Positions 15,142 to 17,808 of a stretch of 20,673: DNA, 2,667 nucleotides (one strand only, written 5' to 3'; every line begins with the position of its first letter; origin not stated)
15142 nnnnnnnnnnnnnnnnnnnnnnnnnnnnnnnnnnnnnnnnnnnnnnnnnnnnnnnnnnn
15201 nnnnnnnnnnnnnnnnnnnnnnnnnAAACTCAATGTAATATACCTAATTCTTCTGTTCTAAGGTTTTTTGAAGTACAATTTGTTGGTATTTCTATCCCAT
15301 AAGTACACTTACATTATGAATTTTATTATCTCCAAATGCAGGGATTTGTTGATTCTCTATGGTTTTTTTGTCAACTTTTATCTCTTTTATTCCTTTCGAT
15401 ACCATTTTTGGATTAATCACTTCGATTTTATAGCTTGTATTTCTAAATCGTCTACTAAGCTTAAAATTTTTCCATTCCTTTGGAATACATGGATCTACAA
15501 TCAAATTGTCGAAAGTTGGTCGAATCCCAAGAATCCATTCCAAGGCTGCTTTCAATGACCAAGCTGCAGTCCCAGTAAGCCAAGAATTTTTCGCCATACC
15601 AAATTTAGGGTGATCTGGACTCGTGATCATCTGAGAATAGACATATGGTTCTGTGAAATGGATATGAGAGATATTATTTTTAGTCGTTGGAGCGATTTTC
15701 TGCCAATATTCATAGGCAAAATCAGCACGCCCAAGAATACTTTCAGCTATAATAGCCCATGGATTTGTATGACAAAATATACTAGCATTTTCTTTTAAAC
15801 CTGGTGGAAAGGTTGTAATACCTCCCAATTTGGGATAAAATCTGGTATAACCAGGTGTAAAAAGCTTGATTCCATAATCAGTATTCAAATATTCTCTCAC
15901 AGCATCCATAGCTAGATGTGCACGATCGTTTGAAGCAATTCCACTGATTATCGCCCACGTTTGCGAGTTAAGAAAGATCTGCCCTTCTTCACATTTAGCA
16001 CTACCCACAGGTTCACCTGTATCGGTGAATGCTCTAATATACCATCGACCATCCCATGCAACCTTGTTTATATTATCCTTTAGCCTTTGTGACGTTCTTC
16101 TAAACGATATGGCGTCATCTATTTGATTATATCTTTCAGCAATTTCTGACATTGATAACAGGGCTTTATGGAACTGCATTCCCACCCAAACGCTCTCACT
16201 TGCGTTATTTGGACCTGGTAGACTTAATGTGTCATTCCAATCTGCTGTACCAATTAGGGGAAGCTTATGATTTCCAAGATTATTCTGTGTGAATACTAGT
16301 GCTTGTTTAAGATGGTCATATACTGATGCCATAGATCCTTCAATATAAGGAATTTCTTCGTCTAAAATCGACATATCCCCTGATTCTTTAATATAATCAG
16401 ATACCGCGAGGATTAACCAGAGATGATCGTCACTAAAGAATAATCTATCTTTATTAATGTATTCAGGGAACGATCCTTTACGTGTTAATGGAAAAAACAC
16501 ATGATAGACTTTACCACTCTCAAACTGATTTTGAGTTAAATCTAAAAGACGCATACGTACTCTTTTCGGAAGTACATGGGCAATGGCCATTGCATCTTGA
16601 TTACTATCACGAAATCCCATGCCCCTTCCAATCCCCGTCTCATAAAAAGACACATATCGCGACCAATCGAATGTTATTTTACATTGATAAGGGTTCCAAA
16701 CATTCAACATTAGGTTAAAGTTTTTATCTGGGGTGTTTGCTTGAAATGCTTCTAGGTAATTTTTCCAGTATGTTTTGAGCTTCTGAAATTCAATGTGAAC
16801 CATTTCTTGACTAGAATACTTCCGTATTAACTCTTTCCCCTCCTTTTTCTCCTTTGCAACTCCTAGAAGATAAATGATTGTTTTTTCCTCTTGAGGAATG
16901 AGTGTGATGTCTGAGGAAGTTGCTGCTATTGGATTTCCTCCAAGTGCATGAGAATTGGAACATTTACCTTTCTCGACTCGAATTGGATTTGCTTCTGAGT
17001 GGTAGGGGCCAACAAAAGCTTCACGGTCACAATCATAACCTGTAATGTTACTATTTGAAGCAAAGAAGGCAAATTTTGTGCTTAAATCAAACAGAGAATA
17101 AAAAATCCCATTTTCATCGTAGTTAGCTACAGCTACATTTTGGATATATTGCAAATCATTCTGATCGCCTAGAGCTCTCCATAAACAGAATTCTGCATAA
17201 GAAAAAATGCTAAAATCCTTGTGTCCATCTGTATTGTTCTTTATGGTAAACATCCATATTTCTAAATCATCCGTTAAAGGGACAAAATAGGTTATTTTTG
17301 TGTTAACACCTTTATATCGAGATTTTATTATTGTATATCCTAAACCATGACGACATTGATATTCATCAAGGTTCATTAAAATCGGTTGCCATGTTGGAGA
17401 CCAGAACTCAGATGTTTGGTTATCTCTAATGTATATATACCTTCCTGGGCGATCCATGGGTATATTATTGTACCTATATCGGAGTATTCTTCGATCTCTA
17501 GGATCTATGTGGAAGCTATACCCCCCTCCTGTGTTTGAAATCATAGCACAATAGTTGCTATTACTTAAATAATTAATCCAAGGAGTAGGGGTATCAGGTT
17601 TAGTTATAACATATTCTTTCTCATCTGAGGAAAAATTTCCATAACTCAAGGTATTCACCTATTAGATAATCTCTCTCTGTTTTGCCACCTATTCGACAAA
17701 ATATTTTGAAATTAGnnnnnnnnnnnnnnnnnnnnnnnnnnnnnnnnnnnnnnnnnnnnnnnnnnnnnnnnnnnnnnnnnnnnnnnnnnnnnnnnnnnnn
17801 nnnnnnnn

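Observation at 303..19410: Self-contained, probably archaeal beta-glucan utilisation locus with a phosphorolytic core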

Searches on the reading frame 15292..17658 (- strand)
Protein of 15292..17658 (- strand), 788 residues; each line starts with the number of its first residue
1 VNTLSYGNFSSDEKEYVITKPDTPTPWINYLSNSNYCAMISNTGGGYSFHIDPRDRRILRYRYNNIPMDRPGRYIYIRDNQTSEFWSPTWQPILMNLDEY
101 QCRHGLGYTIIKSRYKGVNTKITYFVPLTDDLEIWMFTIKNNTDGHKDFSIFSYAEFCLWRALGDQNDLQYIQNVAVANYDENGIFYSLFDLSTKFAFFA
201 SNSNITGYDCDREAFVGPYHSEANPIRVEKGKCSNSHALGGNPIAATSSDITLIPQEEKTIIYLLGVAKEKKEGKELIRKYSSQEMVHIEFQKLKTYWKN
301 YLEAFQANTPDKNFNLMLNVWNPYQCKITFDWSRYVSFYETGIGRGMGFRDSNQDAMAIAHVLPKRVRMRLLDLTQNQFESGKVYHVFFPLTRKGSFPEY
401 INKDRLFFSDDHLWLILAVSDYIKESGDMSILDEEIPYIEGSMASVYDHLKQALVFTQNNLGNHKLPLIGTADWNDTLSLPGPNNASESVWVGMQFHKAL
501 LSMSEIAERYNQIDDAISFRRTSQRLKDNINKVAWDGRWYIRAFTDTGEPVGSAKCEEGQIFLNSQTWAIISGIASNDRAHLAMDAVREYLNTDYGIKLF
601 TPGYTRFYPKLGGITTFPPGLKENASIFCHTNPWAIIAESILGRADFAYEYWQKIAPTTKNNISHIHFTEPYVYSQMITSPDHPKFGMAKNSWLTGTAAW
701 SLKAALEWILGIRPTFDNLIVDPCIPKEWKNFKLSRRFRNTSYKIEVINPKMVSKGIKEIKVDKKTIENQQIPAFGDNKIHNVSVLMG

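Call 3: search_protein_families(library=pfam, proteins=[window:15292-17658:-], max_evalue=0.001)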
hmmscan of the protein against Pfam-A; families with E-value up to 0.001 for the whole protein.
window:15292-17658:- (788 aa): 3 families
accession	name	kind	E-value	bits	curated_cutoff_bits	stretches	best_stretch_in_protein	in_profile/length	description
PF17167.11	Glyco_hydro_94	-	6e-151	503.3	27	1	297-711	1-420/420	Glycosyl hydrolase 94 superfamily, catalytic domain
PF06165.18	GH94_b-supersand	-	3.4e-81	272.9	23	1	24-266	1-251/251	Glycosyl hydrolase 94, supersandwich domain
PF06202.20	GDE_C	-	1.2e-05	24.9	21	1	374-608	41-276/367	Amylo-alpha-1,6-glucosidase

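Call 18: search_solved_structures(query=window:15292-17658:-, max_evalue=1e-10)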
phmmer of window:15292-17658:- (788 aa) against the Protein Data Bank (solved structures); distinct sequences matched with E-value up to 1e-10: 20.
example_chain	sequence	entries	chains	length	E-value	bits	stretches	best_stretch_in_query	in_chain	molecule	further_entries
3qde_A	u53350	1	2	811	5.3e-220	736.2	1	5-788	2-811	Cellobiose phosphorylase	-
8ho7_A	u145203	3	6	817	4.1e-219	733.2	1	5-787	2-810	Cellobiose phosphorylase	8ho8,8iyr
8ho9_A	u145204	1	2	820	4.7e-213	713.2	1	6-788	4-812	Cellobiose phosphorylase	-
8hob_A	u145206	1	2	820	7.1e-213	712.6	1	6-788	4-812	Cellobiose phosphorylase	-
3rrs_A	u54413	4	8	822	1e-191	642.6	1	5-773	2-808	Cellobiose phosphorylase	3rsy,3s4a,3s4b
3s4c_A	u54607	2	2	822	1.1e-191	642.5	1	5-773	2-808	Lactose Phosphorylase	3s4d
2cqs_A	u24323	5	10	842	8.5e-191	639.6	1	4-773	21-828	Cellobiose Phosphorylase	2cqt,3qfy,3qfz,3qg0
3afj_A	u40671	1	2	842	8.1e-190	636.3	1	4-773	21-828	Cellobiose Phosphorylase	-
3act_A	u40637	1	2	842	8.7e-190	636.2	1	4-773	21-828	Cellobiose Phosphorylase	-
3acs_A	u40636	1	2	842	1.6e-189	635.3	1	4-773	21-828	Cellobiose Phosphorylase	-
1v7v_A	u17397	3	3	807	8.7e-173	580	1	5-783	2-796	chitobiose phosphorylase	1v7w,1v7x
8bou_A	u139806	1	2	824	4.6e-167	561.1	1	4-774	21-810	N,N'-diacetylchitobiose phosphorylase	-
8rf9_A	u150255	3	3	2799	1.2e-107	364.5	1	6-735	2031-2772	Cyclic beta 1-2 glucan synthetase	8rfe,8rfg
8rf0_A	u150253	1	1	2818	1.3e-107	364.5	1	6-735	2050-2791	Cyclic beta-(1,2)-glucan synthase NdvB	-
4zle_A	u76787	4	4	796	3.7e-73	250.5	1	70-761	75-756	Putative b-glycan phosphorylase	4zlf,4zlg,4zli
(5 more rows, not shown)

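Call 35: find_homologous_proteins(query=window:15292-17658:-, max_evalue=1e-50)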
Query window:15292-17658:- (788 aa): 8000 proteins with E <= 1e-50 among 8000 candidates; the best 120 are listed. Only proteins of 433 to 1379 residues were searched: fused or split forms outside these lengths cannot appear, so this answer is no evidence that the protein stands alone or is whole; lengths 'longer' or 'shorter' looks for them.
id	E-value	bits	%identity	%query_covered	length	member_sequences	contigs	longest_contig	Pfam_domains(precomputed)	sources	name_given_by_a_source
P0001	0.0e+0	1861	100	100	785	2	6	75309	PF06165.19,PF17167.11,PF06202.21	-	-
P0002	0.0e+0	1496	78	100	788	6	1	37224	PF06165.19,PF17167.11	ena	-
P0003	0.0e+0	1476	76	100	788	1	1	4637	PF06165.19,PF17167.11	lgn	-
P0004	0.0e+0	1461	76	100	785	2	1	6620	PF06165.19,PF17167.11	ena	-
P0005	0.0e+0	1306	67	100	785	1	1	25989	PF06165.19,PF17167.11,PF06202.21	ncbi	ncbi:MAG: GH36-type glycosyl hydrolase domain-containing protein [Promethearchaeota archaeon]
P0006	0.0e+0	1302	68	99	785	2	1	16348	PF06165.19,PF17167.11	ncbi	ncbi:MAG: GH36-type glycosyl hydrolase domain-containing protein [Candidatus Hermodarchaeota archaeo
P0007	0.0e+0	1280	65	100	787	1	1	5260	PF06165.19,PF17167.11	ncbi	ncbi:MAG: GH36-type glycosyl hydrolase domain-containing protein [Candidatus Hodarchaeota archaeon]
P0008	0.0e+0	1268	65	100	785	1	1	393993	PF06165.19,PF17167.11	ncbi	ncbi:MAG: GH36-type glycosyl hydrolase domain-containing protein [Promethearchaeota archaeon]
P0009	0.0e+0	1245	65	100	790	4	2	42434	PF06165.19,PF17167.11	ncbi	-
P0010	0.0e+0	1245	64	100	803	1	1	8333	PF06165.19,PF17167.11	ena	-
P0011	0.0e+0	1241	63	100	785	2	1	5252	PF06165.19,PF17167.11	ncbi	-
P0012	0.0e+0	1238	65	100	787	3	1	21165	PF06165.19,PF17167.11,PF06202.21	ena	-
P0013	0.0e+0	1234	65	99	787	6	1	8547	PF17389.9,PF06165.19,PF17167.11,PF06202.21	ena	-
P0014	0.0e+0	1232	65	100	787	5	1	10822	PF06165.19,PF17167.11,PF06202.21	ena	-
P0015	0.0e+0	1231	64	100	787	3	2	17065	PF06165.19,PF17167.11,PF06202.21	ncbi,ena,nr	ncbi:MAG: glycosyl transferase [Candidatus Lokiarchaeota archaeon]|nr:glycosyl transferase [Candidat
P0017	0.0e+0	1227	64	100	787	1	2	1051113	PF17389.9,PF06165.19,PF17167.11,PF06202.21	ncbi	ncbi:MAG: GH36-type glycosyl hydrolase domain-containing protein [Promethearchaeota archaeon]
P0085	0.0e+0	1143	58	100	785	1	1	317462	PF06165.19,PF17167.11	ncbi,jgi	ncbi:MAG: glycosyl transferase [Candidatus Bathyarchaeia archaeon]|jgi:cellobiose phosphorylase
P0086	0.0e+0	1142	58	100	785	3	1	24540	PF06165.19,PF17167.11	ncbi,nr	ncbi:MAG: glycosyl transferase [Candidatus Thorarchaeota archaeon]|nr:MAG: glycosyl transferase [Can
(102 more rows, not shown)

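Call 36: find_encoding_contigs(protein=P0017, flank=10000, max_places=2)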
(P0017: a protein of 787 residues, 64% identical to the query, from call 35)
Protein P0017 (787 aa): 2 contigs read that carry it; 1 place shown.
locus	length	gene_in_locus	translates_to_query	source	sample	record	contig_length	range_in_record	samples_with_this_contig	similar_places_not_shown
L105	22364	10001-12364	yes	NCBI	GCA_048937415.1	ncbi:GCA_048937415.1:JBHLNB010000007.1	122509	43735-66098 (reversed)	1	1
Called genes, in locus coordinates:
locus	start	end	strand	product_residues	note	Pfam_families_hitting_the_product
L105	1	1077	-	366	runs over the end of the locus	PF00528:BPD_transp_1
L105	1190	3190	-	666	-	PF00496:SBP_bac_5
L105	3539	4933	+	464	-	-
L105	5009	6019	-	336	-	PF00248:Aldo_ket_red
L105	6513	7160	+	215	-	-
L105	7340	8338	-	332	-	PF04041:Glyco_hydro_130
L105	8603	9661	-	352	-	PF01694:Rhomboid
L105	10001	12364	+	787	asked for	PF06165:GH94_b-supersand, PF17167:Glyco_hydro_94, PF06202:GDE_C, PF17389:Bac_rhamnosid6H (weak)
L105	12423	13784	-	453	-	PF00232:Glyco_hydro_1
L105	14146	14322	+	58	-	-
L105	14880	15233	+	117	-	-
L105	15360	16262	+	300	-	PF00753:Lactamase_B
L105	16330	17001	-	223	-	PF12804:NTP_transf_3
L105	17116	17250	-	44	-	-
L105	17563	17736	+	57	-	-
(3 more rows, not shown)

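Call 37: find_encoding_contigs(protein=P0085, flank=10000, max_places=2)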
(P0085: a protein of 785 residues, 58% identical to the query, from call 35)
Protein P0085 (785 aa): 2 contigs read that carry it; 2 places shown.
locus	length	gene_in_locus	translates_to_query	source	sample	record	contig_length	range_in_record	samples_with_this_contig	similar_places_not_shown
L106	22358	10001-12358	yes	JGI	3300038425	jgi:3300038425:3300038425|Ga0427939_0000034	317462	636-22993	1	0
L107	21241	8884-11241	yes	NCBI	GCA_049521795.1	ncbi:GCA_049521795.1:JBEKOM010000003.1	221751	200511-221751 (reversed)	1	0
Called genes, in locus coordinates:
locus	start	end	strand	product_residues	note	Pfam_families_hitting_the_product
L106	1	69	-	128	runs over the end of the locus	-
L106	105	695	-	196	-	PF00404:Dockerin_1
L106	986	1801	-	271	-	PF01996:F420_ligase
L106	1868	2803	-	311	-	PF01933:CofD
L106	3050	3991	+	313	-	PF14697:Fer4_21 (faint), PF00037:Fer4 (faint), PF12797:Fer4_2 (faint), PF13237:Fer4_10 (weak), PF12838:Fer4_7, PF13187:Fer4_9 (weak), PF12838:Fer4_7 (weak), PF13237:Fer4_10 (weak), +3 more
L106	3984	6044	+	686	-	PF01134:GIDA (weak), PF07992:Pyr_redox_2 (weak), PF12831:FAD_oxidored, PF13450:NAD_binding_8 (weak), PF12838:Fer4_7 (weak), PF13187:Fer4_9 (weak), PF14697:Fer4_21, PF00037:Fer4 (weak), +8 more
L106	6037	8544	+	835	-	PF01266:DAO (weak), PF12831:FAD_oxidored (weak), PF13450:NAD_binding_8 (weak), PF00037:Fer4 (weak), PF12837:Fer4_6 (weak), PF12838:Fer4_7 (weak), PF14697:Fer4_21, PF02662:FlpD, +10 more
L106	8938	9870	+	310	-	PF04041:Glyco_hydro_130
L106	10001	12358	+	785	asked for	PF06165:GH94_b-supersand, PF17167:Glyco_hydro_94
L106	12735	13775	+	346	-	PF00528:BPD_transp_1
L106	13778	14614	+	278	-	PF12911:OppC_N (weak), PF00528:BPD_transp_1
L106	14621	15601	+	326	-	PF00005:ABC_tran, PF08352:oligo_HPY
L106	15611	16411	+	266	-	PF00005:ABC_tran, PF13401:AAA_22 (weak), PF08352:oligo_HPY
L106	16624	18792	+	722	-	-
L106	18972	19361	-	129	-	-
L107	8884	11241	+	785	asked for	PF06165:GH94_b-supersand, PF17167:Glyco_hydro_94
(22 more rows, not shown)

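Call 38: find_encoding_contigs(protein=P0086, flank=10000, max_places=2)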
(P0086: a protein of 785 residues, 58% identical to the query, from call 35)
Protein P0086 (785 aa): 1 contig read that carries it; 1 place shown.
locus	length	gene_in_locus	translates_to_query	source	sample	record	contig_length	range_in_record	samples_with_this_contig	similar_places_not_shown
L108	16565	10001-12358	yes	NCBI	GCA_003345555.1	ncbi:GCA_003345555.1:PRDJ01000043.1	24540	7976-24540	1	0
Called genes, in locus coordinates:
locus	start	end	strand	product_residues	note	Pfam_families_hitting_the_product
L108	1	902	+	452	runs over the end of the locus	PF06197:DUF998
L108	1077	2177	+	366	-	PF00528:BPD_transp_1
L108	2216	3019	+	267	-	PF00528:BPD_transp_1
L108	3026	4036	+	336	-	PF00005:ABC_tran, PF08352:oligo_HPY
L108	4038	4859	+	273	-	PF00005:ABC_tran, PF13401:AAA_22 (weak), PF08352:oligo_HPY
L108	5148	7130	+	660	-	PF00496:SBP_bac_5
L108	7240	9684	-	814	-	PF06165:GH94_b-supersand, PF17167:Glyco_hydro_94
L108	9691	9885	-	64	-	-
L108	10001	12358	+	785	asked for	PF06165:GH94_b-supersand, PF17167:Glyco_hydro_94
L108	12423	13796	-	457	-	PF00232:Glyco_hydro_1, PF00150:Cellulase (faint)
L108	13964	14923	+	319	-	PF00583:Acetyltransf_1, PF13673:Acetyltransf_10 (weak), PF08445:FR47, PF13508:Acetyltransf_7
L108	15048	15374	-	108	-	-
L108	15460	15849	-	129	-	-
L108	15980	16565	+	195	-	?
